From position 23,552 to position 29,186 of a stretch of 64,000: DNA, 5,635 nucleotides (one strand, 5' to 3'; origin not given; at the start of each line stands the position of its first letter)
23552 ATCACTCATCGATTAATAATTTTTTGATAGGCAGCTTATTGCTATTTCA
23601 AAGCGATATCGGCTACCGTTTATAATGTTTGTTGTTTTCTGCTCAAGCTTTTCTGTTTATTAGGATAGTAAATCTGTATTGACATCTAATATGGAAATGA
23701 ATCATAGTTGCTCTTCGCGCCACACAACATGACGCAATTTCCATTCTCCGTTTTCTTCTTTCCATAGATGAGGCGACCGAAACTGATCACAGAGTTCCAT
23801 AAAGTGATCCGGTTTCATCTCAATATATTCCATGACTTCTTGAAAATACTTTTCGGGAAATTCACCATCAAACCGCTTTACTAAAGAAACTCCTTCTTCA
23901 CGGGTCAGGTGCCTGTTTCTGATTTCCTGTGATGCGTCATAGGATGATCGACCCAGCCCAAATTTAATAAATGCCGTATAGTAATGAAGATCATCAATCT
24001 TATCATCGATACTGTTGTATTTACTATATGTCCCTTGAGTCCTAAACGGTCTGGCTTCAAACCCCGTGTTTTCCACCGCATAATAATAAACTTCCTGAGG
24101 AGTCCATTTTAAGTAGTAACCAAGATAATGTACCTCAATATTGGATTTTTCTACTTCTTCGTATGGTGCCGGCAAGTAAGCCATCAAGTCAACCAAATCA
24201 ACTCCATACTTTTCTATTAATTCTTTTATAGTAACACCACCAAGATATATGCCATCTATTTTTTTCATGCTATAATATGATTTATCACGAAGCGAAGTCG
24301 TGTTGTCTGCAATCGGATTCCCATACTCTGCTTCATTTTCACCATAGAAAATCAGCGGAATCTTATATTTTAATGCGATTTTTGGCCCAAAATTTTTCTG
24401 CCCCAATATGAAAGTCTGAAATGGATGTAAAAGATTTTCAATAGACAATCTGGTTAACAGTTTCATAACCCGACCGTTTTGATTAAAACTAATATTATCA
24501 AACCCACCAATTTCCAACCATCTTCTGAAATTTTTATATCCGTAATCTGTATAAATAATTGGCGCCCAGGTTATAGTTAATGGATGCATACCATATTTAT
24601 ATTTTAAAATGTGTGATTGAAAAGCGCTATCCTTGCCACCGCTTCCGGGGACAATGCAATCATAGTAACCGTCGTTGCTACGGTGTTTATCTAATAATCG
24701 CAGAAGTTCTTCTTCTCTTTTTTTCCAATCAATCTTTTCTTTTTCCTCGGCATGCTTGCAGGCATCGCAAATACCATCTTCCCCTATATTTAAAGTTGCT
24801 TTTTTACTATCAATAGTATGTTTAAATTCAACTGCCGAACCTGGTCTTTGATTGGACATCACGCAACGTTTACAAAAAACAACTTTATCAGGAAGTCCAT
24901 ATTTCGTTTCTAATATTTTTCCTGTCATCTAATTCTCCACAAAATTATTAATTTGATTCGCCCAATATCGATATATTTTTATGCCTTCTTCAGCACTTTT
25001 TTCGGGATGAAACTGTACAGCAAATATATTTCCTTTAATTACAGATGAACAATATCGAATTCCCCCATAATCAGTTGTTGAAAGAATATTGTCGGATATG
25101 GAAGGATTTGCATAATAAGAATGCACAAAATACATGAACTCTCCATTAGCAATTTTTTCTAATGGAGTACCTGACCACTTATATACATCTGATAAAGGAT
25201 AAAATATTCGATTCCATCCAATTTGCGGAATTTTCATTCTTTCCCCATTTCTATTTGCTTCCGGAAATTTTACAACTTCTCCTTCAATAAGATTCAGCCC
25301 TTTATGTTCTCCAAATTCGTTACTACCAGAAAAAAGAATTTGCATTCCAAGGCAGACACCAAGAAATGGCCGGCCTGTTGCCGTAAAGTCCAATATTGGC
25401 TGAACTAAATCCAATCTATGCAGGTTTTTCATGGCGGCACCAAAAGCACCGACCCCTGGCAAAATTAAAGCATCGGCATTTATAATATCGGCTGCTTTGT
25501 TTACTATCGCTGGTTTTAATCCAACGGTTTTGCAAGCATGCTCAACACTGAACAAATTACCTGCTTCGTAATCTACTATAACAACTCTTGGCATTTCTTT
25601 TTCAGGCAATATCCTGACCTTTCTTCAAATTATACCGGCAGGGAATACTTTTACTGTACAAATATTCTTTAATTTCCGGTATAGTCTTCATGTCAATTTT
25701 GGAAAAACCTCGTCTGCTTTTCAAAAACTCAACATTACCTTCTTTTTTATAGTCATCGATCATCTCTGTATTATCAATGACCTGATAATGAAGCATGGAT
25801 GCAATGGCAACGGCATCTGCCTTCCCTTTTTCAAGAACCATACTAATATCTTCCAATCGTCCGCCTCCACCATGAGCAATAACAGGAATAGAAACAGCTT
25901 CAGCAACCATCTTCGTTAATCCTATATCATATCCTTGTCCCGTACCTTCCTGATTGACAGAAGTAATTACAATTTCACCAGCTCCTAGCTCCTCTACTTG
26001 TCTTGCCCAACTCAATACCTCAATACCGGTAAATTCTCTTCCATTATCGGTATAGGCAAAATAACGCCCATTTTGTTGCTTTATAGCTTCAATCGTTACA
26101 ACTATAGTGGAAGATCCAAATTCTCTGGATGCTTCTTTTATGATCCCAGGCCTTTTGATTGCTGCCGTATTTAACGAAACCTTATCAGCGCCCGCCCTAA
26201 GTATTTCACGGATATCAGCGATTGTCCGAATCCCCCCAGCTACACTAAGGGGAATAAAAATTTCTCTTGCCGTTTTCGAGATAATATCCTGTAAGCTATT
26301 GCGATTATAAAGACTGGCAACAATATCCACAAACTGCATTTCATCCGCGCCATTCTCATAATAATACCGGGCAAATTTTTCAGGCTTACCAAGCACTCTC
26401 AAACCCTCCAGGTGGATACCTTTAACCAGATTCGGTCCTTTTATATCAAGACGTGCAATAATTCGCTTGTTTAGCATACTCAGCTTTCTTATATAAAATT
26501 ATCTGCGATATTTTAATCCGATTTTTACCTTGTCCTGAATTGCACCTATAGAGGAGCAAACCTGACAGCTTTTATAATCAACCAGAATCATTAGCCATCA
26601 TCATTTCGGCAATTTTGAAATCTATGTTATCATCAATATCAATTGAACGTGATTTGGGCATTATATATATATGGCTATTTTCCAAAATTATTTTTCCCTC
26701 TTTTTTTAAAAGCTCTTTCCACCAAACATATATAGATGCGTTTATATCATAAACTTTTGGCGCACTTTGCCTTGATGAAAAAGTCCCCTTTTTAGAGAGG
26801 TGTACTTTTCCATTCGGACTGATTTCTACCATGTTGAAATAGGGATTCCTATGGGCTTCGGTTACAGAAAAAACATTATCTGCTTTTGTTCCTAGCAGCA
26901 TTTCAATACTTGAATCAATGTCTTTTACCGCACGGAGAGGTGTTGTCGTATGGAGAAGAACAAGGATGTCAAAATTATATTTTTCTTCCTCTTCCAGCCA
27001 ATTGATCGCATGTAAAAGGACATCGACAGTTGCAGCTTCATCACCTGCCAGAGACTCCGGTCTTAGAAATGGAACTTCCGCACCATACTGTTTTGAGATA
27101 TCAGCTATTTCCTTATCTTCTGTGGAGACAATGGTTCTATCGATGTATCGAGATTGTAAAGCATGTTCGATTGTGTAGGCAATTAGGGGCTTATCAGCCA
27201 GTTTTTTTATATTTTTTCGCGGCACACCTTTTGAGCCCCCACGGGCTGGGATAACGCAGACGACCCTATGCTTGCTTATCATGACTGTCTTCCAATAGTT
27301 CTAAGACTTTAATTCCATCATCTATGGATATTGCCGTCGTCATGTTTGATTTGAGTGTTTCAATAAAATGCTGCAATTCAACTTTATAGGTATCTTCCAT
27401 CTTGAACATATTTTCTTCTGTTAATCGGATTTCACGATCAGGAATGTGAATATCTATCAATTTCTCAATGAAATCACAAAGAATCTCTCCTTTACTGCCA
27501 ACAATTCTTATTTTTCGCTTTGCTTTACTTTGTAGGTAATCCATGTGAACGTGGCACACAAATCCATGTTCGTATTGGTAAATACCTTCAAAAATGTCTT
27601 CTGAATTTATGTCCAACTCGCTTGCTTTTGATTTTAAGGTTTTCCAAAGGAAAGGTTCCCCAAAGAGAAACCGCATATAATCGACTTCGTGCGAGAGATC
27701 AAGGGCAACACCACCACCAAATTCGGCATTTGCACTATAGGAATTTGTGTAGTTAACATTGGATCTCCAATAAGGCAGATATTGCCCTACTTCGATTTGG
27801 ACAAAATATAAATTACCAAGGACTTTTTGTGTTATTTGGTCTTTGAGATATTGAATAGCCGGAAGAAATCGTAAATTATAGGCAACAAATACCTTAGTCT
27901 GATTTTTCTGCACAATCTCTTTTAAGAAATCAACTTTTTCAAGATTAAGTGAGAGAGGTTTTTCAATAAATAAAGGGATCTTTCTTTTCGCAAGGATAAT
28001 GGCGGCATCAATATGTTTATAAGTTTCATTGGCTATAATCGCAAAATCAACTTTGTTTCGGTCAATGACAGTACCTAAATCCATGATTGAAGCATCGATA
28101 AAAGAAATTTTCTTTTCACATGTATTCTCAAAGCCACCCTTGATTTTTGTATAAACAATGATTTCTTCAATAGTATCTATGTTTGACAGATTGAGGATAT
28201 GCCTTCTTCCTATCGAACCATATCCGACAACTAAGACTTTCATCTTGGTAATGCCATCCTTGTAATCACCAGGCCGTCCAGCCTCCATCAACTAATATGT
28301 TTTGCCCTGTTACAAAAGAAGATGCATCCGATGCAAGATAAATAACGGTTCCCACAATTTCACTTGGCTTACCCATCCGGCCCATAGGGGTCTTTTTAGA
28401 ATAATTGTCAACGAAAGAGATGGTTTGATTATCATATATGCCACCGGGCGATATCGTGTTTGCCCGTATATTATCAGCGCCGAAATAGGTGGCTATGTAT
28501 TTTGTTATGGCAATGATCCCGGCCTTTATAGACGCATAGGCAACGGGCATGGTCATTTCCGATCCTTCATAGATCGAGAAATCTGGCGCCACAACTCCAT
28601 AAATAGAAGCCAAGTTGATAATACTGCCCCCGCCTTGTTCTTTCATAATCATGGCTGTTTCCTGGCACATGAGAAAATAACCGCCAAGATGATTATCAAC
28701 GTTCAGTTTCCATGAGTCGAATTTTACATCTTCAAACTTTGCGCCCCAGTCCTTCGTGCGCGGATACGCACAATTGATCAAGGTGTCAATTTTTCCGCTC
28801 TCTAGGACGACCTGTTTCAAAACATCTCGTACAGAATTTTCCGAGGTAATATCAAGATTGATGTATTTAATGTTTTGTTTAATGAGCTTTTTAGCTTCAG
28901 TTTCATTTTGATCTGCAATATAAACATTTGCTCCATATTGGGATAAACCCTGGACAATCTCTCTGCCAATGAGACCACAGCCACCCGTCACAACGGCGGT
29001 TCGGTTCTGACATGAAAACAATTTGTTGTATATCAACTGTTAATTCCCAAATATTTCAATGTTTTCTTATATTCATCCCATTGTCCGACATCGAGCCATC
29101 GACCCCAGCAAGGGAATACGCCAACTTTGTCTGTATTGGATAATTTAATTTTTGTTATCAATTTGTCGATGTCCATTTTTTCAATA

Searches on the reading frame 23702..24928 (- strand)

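Call 9: search_protein_families(library=ncbifam, proteins=[window:23702-24928:-], max_evalue=0.00001)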
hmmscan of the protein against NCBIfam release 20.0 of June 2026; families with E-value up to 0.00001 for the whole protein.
window:23702-24928:- (408 aa): 1 family
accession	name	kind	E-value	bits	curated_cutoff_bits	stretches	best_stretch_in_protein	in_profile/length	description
TIGR03573.1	WbuX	subfamily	2.4e-104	349.5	203.2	1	18-379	3-342/344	N-acetyl sugar amidotransferase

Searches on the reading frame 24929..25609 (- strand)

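Call 10: search_protein_families(library=ncbifam, proteins=[window:24929-25609:-], max_evalue=0.00001)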
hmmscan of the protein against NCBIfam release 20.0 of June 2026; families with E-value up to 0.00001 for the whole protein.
window:24929-25609:- (226 aa): 6 families
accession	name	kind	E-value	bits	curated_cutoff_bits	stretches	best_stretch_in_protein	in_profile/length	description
TIGR01855.1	IMP_synth_hisH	equivalog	1.8e-58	197.6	105.4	1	9-217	1-196/198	imidazole glycerol phosphate synthase subunit HisH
NF010608.0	PRK14004.1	equivalog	7e-38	130.4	216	1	9-215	2-205/210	imidazole glycerol phosphate synthase subunit HisH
NF001975.0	PRK00758.1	equivalog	2.8e-08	33.6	198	0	8-93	3-82/185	GMP synthase subunit A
TIGR03800.1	PLP_synth_Pdx2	equivalog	6.4e-07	29.5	105.55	0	25-95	17-86/184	pyridoxal 5'-phosphate synthase glutaminase subunit PdxT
TIGR01737.1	FGAM_synth_I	equivalog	1.6e-06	27.6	177.8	1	22-93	17-92/228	phosphoribosylformylglycinamidine synthase I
NF001989.1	PRK00784.1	equivalog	6e-06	25.2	273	1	30-94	272-336/480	cobyric acid synthase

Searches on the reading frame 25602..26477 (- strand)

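Call 10: search_protein_families(library=ncbifam, proteins=[window:25602-26477:-], max_evalue=0.00001)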
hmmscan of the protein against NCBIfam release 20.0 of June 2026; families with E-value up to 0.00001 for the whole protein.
window:25602-26477:- (291 aa): 14 families
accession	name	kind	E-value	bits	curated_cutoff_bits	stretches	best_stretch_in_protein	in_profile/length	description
TIGR00735.1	hisF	equivalog_domain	1.4e-80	270.3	294.55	1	1-246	1-248/254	imidazole glycerol phosphate synthase subunit HisF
TIGR03572.1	WbuZ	equivalog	1.8e-79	266.4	299.7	1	1-231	1-232/232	glycosyl amidation-associated protein WbuZ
NF038364.1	AglZ_HisF2_fam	equivalog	2.2e-60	204.1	310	1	2-240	1-239/248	AglZ/HisF2 family acetamidino modification protein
NF010112.0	PRK13585.1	equivalog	9.5e-38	130.1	243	1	9-242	8-237/241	1-(5-phosphoribosyl)-5-[(5-phosphoribosylamino)methylideneamino]imidazole-4-carboxamide isomerase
TIGR00007.1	TIGR00007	equivalog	4.8e-30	104.9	228.95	1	17-234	15-226/231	1-(5-phosphoribosyl)-5-[(5-phosphoribosylamino)methylideneamino]imidazole-4-carboxamide isomerase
TIGR01919.1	hisA-trpF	equivalog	2.2e-20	73.2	306.45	1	30-216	31-213/243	bifunctional 1-(5-phosphoribosyl)-5-((5-phosphoribosylamino)methylideneamino)imidazole-4-carboxamide isomerase/phosphoribosylanthranilate is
NF010114.0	PRK13587.1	equivalog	2e-16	60.3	305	1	41-216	43-212/234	1-(5-phosphoribosyl)-5-((5-phosphoribosylamino)methylideneamino)imidazole-4-carboxamide isomerase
NF010113.0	PRK13586.1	equivalog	2.9e-15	56.6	238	1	8-220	6-213/232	1-(5-phosphoribosyl)-5-((5-phosphoribosylamino)methylideneamino)imidazole-4-carboxamide isomerase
TIGR02129.1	hisA_euk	equivalog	1.7e-09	37.7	229.3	1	73-227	76-235/255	phosphoribosylformimino-5-aminoimidazole carboxamide ribotide isomerase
NF003156.0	PRK04128.1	equivalog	2.8e-09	37.2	285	1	16-239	17-224/231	1-(5-phosphoribosyl)-5-((5-phosphoribosylamino)methylideneamino)imidazole-4-carboxamide isomerase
TIGR00737.1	nifR3_yhdG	equivalog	1.4e-07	31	293.3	0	53-126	171-245/319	tRNA dihydrouridine synthase DusB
NF010712.0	PRK14114.1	equivalog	1.3e-06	28.1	327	1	35-205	35-197/241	1-(5-phosphoribosyl)-5-((5-phosphoribosylamino)methylideneamino)imidazole-4-carboxamide isomerase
NF005574.0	PRK07259.1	equivalog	5.9e-06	25.4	269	0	66-131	229-294/304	dihydroorotate dehydrogenase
NF000736.0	PRK00043.2-3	equivalog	7.7e-06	25.5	227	0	181-227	142-186/207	thiamine phosphate synthase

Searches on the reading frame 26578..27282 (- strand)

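Call 10: search_protein_families(library=ncbifam, proteins=[window:26578-27282:-], max_evalue=0.00001)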
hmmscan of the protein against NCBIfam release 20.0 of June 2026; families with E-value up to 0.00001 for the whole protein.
window:26578-27282:- (234 aa): 6 families
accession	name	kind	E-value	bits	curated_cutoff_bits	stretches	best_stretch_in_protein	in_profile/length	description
TIGR03584.1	PseF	equivalog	1.3e-51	175.4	205.7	1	8-229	1-220/222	pseudaminic acid cytidylyltransferase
NF009905.0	PRK13368.1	subfamily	1.5e-13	50.6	255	1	6-180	2-165/243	3-deoxy-manno-octulosonate cytidylyltransferase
NF003950.0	PRK05450.1-3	subfamily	6.9e-13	48.5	234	1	6-134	2-122/248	3-deoxy-manno-octulosonate cytidylyltransferase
NF003952.0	PRK05450.1-5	subfamily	8.1e-13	48.1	193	1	6-134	2-121/250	3-deoxy-manno-octulosonate cytidylyltransferase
NF003948.0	PRK05450.1-1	equivalog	6.9e-10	38.5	281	1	4-145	3-136/248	3-deoxy-manno-octulosonate cytidylyltransferase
TIGR00466.1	kdsB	equivalog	3.1e-08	33.3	155.2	1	8-83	4-78/241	3-deoxy-manno-octulosonate cytidylyltransferase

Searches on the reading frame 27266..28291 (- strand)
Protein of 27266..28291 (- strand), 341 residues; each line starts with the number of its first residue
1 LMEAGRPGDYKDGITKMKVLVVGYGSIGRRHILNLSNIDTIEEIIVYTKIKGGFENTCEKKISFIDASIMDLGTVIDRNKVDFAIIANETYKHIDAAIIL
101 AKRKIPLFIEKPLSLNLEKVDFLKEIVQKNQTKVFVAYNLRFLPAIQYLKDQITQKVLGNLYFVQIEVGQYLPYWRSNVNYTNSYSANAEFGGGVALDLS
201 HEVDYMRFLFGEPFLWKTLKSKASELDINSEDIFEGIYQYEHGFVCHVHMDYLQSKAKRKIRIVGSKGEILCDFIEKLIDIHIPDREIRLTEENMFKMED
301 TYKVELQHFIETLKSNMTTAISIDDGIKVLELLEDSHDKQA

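Call 10: search_protein_families(library=ncbifam, proteins=[window:27266-28291:-], max_evalue=0.00001)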
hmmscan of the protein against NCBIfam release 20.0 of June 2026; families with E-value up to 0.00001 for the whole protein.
window:27266-28291:- (341 aa): 6 families
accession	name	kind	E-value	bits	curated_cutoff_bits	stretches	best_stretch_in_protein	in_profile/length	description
TIGR04380.1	myo_inos_iolG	equivalog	1.1e-25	90.3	355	1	16-333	1-316/330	inositol 2-dehydrogenase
NF040723.1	UDP-GlcNAcDh_Arch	equivalog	1.1e-23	84.2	450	1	17-331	1-292/302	UDP-N-acetylglucosamine 3-dehydrogenase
NF052479.1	LevoglcsnDh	equivalog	2.3e-13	49.6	650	1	52-212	46-204/386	levoglucosan dehydrogenase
NF052679.1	InsChiInosDhIolG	equivalog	7e-10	38.4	540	1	17-315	3-293/343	bifunctional inositol 2-dehydrogenase/D-chiro-inositol 1-dehydrogenase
NF041392.1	XylDh_Gfo6_Halo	equivalog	8e-08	31.4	350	1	91-335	93-337/350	D-xylose 1-dehydrogenase Gfo6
NF008607.0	PRK11579.1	subfamily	2.3e-06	26.9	330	0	75-268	59-245/346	oxidoreductase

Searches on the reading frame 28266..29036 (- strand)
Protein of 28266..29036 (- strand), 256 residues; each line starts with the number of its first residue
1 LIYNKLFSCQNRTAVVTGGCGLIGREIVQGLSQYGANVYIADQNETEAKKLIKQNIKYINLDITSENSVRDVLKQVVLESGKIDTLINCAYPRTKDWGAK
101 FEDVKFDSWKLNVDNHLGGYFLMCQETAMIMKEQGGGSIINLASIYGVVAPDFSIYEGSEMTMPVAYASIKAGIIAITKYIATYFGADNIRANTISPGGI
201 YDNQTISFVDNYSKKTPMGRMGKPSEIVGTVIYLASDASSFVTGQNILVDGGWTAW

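Call 10: search_protein_families(library=ncbifam, proteins=[window:28266-29036:-], max_evalue=0.00001)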
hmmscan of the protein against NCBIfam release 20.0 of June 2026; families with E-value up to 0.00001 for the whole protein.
window:28266-29036:- (256 aa): 201 families (the best 25 are shown)
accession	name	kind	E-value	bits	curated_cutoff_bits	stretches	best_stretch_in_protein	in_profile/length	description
NF006619.0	PRK09186.1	equivalog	5.9e-83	278.4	255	1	10-254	3-255/256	oxidoreductase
NF050062.1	FlagModPtmA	equivalog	6.5e-57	193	350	1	10-254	3-255/256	flagellin modification protein PtmA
NF006070.0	PRK08213.1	subfamily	7.5e-49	166.6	279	1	4-255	5-258/259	gluconate 5-dehydrogenase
NF005309.0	PRK06841.1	subfamily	9.7e-47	159.6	286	1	3-254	7-253/255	GolD/DthD family dehydrogenase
NF009466.0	PRK12826.1-2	subfamily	2.9e-45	154.7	222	1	10-253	2-244/248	3-oxoacyl-ACP reductase FabG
NF004198.0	PRK05653.1-3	equivalog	8.4e-45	153.2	296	1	10-253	6-246/248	3-oxoacyl-ACP reductase FabG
NF004774.0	PRK06114.1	equivalog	3.7e-43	147.7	360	1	4-256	9-262/262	SDR family oxidoreductase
NF004791.0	PRK06138.1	equivalog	2.5e-42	144.9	312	1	10-256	4-252/252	SDR family oxidoreductase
NF049979.1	AlphHSDSHdhA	equivalog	6e-42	143.9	350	1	10-254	2-247/258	7alpha-hydroxysteroid dehydrogenase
NF005559.1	PRK07231.1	subfamily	8.1e-42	143.4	215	1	9-254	2-248/249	glucose 1-dehydrogenase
NF005446.0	PRK07035.1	equivalog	1.2e-40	139.4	373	1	4-254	4-254/255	SDR family oxidoreductase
NF006132.0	PRK08277.1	subfamily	1.4e-39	136.1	281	1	4-256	3-277/280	D-mannonate oxidoreductase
TIGR01830.1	3oxo_ACP_reduc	equivalog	2.7e-39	135.3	297.75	1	14-252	1-237/239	3-oxoacyl-[acyl-carrier-protein] reductase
NF006121.0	PRK08265.1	subfamily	6.4e-39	134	294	1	10-255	6-247/263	short chain dehydrogenase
NF004778.0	PRK06124.1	equivalog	7.5e-39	133.7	303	1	3-255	3-254/256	SDR family oxidoreductase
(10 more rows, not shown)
